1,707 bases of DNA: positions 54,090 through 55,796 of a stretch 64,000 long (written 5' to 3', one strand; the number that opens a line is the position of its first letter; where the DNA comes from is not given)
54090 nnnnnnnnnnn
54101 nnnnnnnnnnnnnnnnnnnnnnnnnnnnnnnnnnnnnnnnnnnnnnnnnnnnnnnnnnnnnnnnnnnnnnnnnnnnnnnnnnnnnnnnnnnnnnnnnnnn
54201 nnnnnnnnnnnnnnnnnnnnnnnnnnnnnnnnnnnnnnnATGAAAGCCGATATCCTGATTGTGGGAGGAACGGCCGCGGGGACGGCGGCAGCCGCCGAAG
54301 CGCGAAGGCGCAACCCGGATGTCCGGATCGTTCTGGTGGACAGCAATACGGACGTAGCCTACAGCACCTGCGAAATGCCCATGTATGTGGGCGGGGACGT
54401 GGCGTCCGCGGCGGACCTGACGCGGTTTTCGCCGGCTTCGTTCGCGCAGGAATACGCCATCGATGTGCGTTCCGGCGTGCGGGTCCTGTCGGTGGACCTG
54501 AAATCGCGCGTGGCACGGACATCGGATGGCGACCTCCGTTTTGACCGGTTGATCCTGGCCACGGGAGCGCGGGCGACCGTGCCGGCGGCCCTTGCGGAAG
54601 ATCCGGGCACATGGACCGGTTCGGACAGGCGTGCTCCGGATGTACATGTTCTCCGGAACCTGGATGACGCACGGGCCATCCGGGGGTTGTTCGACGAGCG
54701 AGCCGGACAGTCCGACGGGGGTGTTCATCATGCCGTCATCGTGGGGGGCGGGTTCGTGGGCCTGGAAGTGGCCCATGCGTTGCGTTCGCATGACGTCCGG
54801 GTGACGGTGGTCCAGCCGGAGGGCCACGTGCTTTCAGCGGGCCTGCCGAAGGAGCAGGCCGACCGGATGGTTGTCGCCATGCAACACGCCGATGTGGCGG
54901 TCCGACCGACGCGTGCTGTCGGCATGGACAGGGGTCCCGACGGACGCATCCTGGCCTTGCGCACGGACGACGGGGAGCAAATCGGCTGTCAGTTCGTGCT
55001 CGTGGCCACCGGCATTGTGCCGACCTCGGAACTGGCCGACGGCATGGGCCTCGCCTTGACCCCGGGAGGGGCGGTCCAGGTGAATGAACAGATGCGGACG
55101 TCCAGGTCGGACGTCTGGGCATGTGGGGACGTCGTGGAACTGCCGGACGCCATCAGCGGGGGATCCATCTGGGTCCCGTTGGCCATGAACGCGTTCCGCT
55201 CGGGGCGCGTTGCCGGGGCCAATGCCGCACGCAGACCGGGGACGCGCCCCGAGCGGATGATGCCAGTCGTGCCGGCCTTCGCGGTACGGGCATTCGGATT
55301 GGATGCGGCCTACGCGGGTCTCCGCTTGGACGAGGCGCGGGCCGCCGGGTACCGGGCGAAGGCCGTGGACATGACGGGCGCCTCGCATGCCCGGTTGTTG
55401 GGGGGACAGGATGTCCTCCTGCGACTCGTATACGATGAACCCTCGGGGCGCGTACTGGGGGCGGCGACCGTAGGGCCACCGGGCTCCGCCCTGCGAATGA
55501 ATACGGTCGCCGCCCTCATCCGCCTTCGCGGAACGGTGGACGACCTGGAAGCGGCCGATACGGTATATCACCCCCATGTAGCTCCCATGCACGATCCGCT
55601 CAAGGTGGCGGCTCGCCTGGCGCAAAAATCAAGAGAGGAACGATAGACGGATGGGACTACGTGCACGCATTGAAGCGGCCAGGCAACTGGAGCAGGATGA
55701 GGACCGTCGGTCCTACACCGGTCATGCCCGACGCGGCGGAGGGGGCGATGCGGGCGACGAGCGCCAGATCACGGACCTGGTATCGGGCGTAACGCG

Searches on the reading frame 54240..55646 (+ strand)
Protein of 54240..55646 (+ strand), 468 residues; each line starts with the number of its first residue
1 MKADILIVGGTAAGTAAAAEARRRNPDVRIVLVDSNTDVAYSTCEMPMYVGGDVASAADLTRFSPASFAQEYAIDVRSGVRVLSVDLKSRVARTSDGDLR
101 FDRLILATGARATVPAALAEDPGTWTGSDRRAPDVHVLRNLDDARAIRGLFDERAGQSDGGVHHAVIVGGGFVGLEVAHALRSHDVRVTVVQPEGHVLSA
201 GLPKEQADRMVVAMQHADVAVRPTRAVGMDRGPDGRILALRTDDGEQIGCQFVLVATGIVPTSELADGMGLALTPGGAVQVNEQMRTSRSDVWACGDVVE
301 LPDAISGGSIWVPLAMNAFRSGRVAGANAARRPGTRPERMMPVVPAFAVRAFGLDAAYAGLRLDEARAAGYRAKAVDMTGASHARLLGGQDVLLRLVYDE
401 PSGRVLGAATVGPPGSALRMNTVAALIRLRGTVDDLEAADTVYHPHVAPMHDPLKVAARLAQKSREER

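Call 62: search_protein_families(library=pfam, proteins=[window:54240-55646:+], max_evalue=0.001)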
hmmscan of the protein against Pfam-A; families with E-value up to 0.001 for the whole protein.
window:54240-55646:+ (468 aa): 11 families
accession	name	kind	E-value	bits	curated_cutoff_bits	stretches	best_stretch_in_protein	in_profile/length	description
PF07992.20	Pyr_redox_2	-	2.2e-48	165.6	26.1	1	4-309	2-278/291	Pyridine nucleotide-disulphide oxidoreductase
PF02852.28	Pyr_redox_dim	-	2.5e-13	50.6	25.3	1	354-448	9-103/110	Pyridine nucleotide-disulphide oxidoreductase, dimerisation domain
PF00070.33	Pyr_redox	-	4.3e-11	43.6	22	1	164-224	1-60/82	Pyridine nucleotide-disulphide oxidoreductase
PF13450.12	NAD_binding_8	-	5.7e-09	36.6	21.9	0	167-196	1-30/68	NAD(P)-binding Rossmann-like domain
PF13454.12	NAD_binding_9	-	8.4e-08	32.8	21.8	0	166-212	1-51/155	FAD-NAD(P)-binding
PF01266.30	DAO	-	2.6e-07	31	27.9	0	165-194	2-31/353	FAD dependent oxidoreductase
PF03486.20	HI0933_like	-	3.9e-06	26.9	50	0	4-36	2-32/244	HI0933-like protein Rossmann domain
PF13738.12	Pyr_redox_3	-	2.4e-05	24.2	30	0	164-295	166-304/305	Pyridine nucleotide-disulphide oxidoreductase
PF05834.18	Lycopene_cycl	-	3.2e-05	23.6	23.4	0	4-41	1-38/380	Lycopene cyclase protein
PF00890.30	FAD_binding_2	-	4.9e-05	23.1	20.4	0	4-31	1-28/414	FAD binding domain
PF00291.31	PALP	-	0.00097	19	35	0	9-41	168-199/295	Pyridoxal-phosphate dependent enzyme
